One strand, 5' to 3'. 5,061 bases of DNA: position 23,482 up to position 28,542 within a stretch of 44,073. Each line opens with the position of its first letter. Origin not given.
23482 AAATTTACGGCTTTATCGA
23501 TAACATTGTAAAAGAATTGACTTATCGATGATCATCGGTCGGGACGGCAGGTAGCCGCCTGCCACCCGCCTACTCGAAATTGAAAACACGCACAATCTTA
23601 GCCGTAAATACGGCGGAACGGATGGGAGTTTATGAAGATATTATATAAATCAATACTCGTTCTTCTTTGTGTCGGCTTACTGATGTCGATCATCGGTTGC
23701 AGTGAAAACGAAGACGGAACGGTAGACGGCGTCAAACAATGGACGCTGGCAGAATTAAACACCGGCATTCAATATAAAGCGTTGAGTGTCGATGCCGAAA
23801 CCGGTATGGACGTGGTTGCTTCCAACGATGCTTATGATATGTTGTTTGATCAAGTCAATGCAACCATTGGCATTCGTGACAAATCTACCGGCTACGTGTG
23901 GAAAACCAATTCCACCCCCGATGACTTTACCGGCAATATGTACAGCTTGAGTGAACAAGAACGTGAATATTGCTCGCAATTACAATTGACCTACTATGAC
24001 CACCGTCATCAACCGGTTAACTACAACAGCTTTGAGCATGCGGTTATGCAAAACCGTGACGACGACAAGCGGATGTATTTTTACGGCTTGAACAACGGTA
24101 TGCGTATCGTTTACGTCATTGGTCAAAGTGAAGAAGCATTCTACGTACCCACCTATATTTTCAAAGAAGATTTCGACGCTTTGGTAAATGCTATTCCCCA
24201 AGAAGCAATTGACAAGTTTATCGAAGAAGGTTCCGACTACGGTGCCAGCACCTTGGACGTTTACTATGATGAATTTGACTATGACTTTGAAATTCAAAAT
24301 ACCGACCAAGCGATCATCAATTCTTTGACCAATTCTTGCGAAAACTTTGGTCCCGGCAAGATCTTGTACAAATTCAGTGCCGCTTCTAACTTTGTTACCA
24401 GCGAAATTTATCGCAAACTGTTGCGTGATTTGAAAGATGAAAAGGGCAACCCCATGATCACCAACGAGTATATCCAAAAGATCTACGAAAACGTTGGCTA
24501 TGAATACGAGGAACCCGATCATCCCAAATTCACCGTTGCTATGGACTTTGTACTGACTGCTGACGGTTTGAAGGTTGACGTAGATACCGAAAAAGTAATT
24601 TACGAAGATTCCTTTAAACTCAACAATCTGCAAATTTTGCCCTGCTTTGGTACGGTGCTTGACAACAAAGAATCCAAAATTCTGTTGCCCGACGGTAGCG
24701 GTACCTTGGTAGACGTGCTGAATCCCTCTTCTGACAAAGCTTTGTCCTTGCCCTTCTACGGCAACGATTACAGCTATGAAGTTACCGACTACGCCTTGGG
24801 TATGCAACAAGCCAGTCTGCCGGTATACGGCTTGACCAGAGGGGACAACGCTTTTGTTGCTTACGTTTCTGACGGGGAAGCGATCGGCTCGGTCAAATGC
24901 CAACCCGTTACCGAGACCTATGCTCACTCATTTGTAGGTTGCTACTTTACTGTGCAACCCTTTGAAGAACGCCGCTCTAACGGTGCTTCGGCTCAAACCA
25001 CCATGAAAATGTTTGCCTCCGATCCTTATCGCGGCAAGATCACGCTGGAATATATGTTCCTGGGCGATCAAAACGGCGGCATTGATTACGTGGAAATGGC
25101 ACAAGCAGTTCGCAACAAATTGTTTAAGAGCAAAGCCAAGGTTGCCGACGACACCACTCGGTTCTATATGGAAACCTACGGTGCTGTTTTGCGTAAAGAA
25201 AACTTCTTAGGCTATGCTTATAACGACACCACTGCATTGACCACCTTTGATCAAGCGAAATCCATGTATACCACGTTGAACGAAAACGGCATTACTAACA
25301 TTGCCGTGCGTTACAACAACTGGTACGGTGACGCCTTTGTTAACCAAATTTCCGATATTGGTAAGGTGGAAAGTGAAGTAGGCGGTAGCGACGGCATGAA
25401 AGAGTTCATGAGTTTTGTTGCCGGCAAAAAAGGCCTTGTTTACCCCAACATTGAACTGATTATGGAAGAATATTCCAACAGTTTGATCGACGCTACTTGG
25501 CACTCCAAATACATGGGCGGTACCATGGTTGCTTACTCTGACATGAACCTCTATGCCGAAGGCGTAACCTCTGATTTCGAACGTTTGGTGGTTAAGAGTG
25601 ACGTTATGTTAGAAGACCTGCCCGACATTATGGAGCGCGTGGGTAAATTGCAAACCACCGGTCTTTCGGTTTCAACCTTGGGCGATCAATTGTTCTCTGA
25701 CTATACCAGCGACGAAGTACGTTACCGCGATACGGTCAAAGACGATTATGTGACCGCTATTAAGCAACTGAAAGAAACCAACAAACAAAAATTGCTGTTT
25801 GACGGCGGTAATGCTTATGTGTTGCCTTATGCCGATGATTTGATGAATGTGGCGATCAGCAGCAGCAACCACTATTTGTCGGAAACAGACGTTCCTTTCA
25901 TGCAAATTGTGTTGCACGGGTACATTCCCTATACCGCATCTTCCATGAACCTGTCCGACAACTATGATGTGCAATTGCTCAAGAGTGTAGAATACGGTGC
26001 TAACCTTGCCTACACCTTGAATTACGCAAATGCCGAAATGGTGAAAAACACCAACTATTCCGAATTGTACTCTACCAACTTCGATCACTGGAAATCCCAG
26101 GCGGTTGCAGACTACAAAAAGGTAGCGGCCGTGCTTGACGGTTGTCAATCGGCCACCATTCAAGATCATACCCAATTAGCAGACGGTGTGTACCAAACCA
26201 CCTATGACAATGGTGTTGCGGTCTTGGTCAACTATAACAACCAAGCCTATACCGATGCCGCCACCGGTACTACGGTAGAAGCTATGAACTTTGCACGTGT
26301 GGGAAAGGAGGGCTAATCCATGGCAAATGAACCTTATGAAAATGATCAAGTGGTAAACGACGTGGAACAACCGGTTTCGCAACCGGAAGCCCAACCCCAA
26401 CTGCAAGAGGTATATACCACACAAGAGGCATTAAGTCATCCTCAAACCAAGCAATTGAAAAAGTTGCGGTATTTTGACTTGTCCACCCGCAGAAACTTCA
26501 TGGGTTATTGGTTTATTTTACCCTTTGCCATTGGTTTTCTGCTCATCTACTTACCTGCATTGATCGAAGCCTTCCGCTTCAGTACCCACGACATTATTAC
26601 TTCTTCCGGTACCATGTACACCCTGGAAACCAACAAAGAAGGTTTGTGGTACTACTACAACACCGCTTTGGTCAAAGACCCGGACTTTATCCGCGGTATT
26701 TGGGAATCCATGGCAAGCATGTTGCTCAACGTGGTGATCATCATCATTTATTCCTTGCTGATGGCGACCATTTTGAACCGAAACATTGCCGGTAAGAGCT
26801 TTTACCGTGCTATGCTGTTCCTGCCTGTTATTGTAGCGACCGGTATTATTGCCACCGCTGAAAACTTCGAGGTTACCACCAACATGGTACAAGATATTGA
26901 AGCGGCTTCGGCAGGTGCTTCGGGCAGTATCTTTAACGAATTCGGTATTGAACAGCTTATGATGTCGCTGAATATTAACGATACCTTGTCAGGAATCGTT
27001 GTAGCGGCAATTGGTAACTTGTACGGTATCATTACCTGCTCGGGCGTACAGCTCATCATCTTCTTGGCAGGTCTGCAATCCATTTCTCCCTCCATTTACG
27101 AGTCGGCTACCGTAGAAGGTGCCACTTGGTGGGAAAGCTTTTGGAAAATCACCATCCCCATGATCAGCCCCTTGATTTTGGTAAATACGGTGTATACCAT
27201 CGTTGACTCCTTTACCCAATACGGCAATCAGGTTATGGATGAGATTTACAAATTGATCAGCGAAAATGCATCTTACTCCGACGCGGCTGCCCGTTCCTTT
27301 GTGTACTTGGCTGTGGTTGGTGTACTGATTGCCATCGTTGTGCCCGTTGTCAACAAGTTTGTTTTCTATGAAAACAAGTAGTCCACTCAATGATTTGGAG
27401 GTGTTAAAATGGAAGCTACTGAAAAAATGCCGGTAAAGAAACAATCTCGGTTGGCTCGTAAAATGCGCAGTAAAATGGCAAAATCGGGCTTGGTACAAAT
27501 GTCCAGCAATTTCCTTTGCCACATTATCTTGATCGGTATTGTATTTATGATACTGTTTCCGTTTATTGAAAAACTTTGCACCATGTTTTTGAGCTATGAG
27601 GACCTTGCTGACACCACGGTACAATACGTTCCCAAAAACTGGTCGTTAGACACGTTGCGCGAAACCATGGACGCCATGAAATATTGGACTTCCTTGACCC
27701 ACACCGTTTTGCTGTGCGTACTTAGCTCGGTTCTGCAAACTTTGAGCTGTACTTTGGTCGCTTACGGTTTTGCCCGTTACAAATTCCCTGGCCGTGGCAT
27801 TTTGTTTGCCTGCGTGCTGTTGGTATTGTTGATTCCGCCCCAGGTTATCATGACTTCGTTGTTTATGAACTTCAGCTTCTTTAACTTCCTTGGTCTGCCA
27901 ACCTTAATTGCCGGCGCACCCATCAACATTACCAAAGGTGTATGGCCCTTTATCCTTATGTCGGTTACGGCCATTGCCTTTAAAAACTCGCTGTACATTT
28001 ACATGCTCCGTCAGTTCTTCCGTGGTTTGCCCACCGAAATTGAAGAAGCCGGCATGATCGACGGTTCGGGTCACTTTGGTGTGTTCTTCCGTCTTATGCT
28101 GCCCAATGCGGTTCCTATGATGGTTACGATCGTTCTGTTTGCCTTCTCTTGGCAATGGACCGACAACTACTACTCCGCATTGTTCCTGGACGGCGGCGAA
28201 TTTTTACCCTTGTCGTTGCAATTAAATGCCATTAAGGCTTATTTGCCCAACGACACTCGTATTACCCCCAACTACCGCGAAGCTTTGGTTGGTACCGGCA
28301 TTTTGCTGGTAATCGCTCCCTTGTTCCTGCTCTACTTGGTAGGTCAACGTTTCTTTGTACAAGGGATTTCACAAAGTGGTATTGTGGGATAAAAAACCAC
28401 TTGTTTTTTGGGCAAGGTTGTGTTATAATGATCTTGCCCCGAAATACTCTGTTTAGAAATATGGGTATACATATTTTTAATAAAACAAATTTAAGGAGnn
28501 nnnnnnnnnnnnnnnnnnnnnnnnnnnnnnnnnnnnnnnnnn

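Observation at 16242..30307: Candidate undescribed system: two ATPase-less sugar ABC importers bracketing an NHL/TPR/Yip1 membrane protein and a large orphan lipoprotein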

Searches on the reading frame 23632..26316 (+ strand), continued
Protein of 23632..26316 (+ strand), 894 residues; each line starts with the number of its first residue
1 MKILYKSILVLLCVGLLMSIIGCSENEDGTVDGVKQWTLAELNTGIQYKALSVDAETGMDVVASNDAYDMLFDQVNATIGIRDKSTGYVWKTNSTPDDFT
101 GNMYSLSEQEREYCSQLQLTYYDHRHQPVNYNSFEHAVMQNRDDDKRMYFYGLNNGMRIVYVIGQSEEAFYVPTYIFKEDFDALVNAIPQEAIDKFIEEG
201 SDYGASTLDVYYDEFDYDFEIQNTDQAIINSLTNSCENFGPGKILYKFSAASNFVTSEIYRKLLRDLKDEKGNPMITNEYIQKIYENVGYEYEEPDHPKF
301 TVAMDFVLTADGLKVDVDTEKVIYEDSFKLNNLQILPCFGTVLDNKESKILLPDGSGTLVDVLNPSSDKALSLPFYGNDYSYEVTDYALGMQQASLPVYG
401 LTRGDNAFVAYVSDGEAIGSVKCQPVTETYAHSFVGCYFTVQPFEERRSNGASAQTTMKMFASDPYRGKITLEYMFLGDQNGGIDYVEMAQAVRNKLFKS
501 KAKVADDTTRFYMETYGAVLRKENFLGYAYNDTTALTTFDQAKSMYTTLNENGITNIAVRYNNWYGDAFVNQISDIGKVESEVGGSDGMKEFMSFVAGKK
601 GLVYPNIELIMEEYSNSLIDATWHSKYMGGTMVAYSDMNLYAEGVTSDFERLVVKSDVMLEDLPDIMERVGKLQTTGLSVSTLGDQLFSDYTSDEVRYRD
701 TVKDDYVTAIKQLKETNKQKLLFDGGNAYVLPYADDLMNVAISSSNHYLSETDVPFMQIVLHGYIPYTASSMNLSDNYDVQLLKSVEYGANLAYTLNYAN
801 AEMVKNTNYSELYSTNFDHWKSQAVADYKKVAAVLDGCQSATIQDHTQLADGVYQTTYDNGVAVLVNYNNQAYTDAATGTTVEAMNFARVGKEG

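Call 101: search_protein_families(library=pfam, alignment_id=A10, max_evalue=0.000001)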
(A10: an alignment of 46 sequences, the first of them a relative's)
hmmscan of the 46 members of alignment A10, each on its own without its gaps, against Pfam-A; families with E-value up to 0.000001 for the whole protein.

A. member 1, L004:14411-19612:+ (1733 aa): 1 family
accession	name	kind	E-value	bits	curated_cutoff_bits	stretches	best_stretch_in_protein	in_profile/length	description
PF00722.28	Glyco_hydro_16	-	1.9e-13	50.7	22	1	1476-1642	3-151/175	Glycosyl hydrolases family 16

B. families by the number of members that match (of 46 scanned): 79 families (the first 25 are shown)
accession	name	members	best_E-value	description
PF00330.25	Aconitase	2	9e-113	Aconitase family (aconitate hydratase)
PF02786.22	CPSase_L_D2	2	2.8e-112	Carbamoyl-phosphate synthase L chain, ATP binding domain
PF25596.1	CPSase_L_D1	2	8.9e-96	Carbamoyl phosphate synthase preATP-grasp domain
PF01678.24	DAP_epimerase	2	2.4e-57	Diaminopimelate epimerase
PF00005.33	ABC_tran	2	3.8e-52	ABC transporter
PF01496.24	V_ATPase_I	2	2.1e-29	V-type ATPase 116kDa subunit family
PF02557.22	VanY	2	9.5e-29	D-alanyl-D-alanine carboxypeptidase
PF02787.25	CPSase_L_D3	2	4.8e-27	Carbamoyl-phosphate synthetase large chain, oligomerisation domain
PF00694.25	Aconitase_C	2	2.5e-23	Aconitase C-terminal domain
PF02142.27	MGS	2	2.3e-19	MGS-like domain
PF02463.25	SMC_N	2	5.4e-12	RecF/RecN/SMC N terminal domain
PF15632.11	ATPgrasp_Ter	2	7.6e-12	ATP-grasp in the biosynthetic pathway with Ter operon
PF12838.12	Fer4_7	2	1.3e-10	4Fe-4S dicluster domain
PF02655.19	ATP-grasp_3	2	3.1e-09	ATP-grasp domain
PF13306.12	LRR_5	1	1.6e-165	BspA type Leucine rich repeat region (6 copies)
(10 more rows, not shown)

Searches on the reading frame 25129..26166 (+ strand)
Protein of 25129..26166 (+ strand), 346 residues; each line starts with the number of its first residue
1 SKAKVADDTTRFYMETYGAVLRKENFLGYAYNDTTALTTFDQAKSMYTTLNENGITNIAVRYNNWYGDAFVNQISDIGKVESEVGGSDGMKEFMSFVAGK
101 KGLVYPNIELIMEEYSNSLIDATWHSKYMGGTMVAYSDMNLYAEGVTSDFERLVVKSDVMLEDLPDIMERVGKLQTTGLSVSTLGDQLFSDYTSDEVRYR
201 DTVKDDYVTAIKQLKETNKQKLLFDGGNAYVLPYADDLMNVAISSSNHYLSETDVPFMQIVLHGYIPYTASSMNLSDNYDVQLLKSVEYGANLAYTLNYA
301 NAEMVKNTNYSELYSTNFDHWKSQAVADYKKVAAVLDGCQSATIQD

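Call 73: search_solved_structures(query=A9, max_evalue=10, show_alignments=4)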
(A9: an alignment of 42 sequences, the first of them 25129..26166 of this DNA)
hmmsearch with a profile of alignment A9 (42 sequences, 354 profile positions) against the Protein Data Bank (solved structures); distinct sequences matched with E-value up to 10: 6.
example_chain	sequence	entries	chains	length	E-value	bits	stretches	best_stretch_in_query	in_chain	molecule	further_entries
5wzn_A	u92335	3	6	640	5.7e-05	25.7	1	40-121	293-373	Alpha-N-acetylgalactosaminidase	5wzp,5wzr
5wzq_A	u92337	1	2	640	6.9e-05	25.5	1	41-142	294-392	Alpha-N-acetylgalactosaminidase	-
1fyh_A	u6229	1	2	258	0.041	16.3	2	163-227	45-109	Interferon gamma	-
1eku_A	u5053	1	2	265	0.1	15.1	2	163-226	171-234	Interferon gamma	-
6i9q_A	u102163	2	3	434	0.94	11.9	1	86-165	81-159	4F2 cell-surface antigen heavy chain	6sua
2joa_A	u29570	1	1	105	1.1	11.7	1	133-216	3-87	Serine protease HTRA1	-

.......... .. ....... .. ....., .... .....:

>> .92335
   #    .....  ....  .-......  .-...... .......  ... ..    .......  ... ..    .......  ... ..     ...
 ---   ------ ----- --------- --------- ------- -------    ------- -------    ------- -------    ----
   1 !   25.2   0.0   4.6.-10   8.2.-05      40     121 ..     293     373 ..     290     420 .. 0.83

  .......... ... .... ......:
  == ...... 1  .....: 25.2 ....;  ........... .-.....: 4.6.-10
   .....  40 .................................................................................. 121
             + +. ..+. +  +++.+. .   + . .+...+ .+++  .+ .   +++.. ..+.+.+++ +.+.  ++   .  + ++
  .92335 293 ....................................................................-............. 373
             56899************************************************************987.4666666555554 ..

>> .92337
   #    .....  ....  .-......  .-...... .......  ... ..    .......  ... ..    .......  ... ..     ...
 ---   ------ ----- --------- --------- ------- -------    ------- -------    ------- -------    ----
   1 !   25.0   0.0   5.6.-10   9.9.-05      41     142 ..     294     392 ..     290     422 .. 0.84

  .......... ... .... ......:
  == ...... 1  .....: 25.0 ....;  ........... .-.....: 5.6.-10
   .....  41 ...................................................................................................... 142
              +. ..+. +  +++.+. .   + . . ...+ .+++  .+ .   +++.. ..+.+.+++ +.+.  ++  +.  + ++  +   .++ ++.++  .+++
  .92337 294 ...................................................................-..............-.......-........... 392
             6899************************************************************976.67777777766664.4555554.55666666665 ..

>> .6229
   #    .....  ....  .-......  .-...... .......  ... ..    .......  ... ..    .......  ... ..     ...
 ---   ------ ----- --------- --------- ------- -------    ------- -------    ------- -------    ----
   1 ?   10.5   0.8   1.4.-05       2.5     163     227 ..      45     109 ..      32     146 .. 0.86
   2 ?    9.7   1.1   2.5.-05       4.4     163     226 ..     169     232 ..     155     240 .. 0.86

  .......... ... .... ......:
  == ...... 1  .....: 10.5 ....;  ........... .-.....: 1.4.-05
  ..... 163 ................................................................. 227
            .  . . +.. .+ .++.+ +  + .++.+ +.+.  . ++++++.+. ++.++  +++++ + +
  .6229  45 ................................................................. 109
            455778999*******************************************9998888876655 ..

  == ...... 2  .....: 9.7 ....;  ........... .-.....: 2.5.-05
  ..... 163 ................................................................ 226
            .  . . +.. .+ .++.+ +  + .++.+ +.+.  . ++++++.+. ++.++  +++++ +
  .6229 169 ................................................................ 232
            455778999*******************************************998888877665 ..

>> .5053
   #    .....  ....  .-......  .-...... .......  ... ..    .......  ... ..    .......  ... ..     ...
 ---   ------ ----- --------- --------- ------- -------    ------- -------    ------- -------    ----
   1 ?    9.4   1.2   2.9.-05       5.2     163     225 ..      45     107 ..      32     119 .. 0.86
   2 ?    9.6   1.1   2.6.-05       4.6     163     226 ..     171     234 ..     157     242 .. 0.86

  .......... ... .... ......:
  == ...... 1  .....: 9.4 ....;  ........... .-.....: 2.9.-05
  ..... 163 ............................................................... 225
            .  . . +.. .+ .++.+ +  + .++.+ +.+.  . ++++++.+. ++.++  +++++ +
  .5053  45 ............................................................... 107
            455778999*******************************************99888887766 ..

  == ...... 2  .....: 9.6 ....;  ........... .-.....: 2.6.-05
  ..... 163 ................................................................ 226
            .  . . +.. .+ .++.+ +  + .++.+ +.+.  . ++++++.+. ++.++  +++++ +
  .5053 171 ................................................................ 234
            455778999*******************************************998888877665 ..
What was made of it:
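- Closest known: GH129 / GH129-like glycosidases. Different: NagBb's metal-site residues (HLD...THD) are not conserved in the aligned stretch (call 73).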

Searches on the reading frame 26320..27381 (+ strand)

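Call 4: search_protein_families(library=pfam, proteins=[window:26320-27381:+], max_evalue=0.01)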
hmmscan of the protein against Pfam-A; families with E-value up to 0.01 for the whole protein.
window:26320-27381:+ (353 aa): 1 family
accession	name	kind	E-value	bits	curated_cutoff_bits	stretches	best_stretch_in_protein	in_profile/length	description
PF00528.27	BPD_transp_1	-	1.1e-05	25.7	26.4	1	236-341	60-169/184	Binding-protein-dependent transport system inner membrane component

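Call 5: search_protein_families(library=ncbifam, proteins=[window:26320-27381:+], max_evalue=0.01)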
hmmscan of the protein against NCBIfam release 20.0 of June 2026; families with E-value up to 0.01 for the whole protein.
window:26320-27381:+ (353 aa): 13 families
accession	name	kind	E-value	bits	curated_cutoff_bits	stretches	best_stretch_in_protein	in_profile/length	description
NF007852.0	PRK10561.1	equivalog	2.5e-10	40.7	335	1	60-348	12-292/295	sn-glycerol-3-phosphate ABC transporter permease UgpA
TIGR00969.1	3a0106s02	subfamily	2.1e-09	37.2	240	1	116-306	52-220/272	sulfate ABC transporter permease subunit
TIGR01581.1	Mo_ABC_porter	hypoth_equivalog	2.4e-07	30.5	210.3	1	117-306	13-180/225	ABC transporter permease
NF040932.1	ABC_arch_GlcU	equivalog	2e-06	27.6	340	1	125-301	52-205/272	glucose ABC transporter permease GlcU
NF008232.0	PRK10999.1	equivalog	3.5e-06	26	392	1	118-286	279-433/520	maltose ABC transporter permease MalF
TIGR03262.1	PhnU2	equivalog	9.1e-06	24.6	593.25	1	116-348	45-251/546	putative 2-aminoethylphosphonate ABC transporter permease subunit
NF008208.0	PRK10971.1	equivalog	0.00013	21.6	415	1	117-305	50-216/277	sulfate/thiosulfate ABC transporter permease CysT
NF006939.0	PRK09421.1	equivalog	0.00021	20.8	262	1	130-304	15-168/230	molybdate ABC transporter permease subunit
TIGR02140.1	permease_CysW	equivalog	0.00024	20.7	329.1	1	103-303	27-203/261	sulfate ABC transporter permease subunit CysW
TIGR02139.1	permease_CysT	equivalog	0.00036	20.2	246.1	1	103-306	30-209/265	sulfate ABC transporter permease subunit CysT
TIGR02141.1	modB_ABC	equivalog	0.0018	18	182.6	1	249-306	100-157/208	molybdate ABC transporter permease subunit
NF008231.0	PRK10998.1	equivalog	0.0036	16.9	261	1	242-301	169-230/296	maltose ABC transporter permease MalG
NF008620.0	PRK11602.1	equivalog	0.0047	16.2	442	1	117-302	56-219/291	sulfate/thiosulfate ABC transporter permease CysW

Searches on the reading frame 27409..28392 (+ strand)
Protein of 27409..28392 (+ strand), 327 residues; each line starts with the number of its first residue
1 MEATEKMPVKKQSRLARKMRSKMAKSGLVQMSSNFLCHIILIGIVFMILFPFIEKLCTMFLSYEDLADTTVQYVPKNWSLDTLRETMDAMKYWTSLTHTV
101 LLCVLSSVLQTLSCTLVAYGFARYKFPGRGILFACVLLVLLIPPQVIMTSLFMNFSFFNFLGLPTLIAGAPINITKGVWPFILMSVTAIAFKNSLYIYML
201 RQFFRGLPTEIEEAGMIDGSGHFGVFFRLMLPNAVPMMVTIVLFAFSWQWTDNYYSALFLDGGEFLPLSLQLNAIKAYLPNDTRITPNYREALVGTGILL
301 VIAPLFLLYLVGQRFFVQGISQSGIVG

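Call 4: search_protein_families(library=pfam, proteins=[window:27409-28392:+], max_evalue=0.01)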
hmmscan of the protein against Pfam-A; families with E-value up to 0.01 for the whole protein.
window:27409-28392:+ (327 aa): 1 family
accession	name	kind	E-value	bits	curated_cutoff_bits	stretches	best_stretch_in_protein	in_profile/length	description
PF00528.27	BPD_transp_1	-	7e-10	39.4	26.4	1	118-320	5-182/184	Binding-protein-dependent transport system inner membrane component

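Call 5: search_protein_families(library=ncbifam, proteins=[window:27409-28392:+], max_evalue=0.01)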
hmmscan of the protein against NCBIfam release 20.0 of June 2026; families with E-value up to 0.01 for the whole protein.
window:27409-28392:+ (327 aa): 13 families
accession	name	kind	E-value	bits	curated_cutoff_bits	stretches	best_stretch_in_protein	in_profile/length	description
NF008231.0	PRK10998.1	equivalog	3e-17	63.2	261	1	34-325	13-294/296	maltose ABC transporter permease MalG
NF008210.0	PRK10973.1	equivalog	1.3e-14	54.5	297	1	34-323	9-279/281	sn-glycerol-3-phosphate ABC transporter permease UgpE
NF040932.1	ABC_arch_GlcU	equivalog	5.1e-11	42.7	340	1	35-322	3-266/272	glucose ABC transporter permease GlcU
TIGR01581.1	Mo_ABC_porter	hypoth_equivalog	7.3e-10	38.7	210.3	1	91-247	18-169/225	ABC transporter permease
TIGR02139.1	permease_CysT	equivalog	3.9e-09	36.5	246.1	1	79-262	35-212/265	sulfate ABC transporter permease subunit CysT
TIGR02141.1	modB_ABC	equivalog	2.9e-08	33.6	182.6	1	99-247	3-146/208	molybdate ABC transporter permease subunit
NF008208.0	PRK10971.1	equivalog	3.1e-08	33.4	415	1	97-248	61-207/277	sulfate/thiosulfate ABC transporter permease CysT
TIGR00969.1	3a0106s02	subfamily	5.3e-08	32.6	240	1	81-247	48-209/272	sulfate ABC transporter permease subunit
NF006939.0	PRK09421.1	equivalog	1.2e-07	31.4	262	1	93-247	9-159/230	molybdate ABC transporter permease subunit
NF007047.0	PRK09500.1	equivalog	1.5e-07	31.3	326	1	67-271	31-217/257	spermidine/putrescine ABC transporter permease PotC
NF040839.1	tungstate_WtpB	equivalog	2e-07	30.9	340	1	79-246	29-190/251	tungstate ABC transporter permease WtpB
NF007889.0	PRK10592.1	equivalog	0.00017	21.3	476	1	38-262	14-220/281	putrescine ABC transporter permease PotI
TIGR02140.1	permease_CysW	equivalog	0.0026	17.3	329.1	1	88-234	41-182/261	sulfate ABC transporter permease subunit CysW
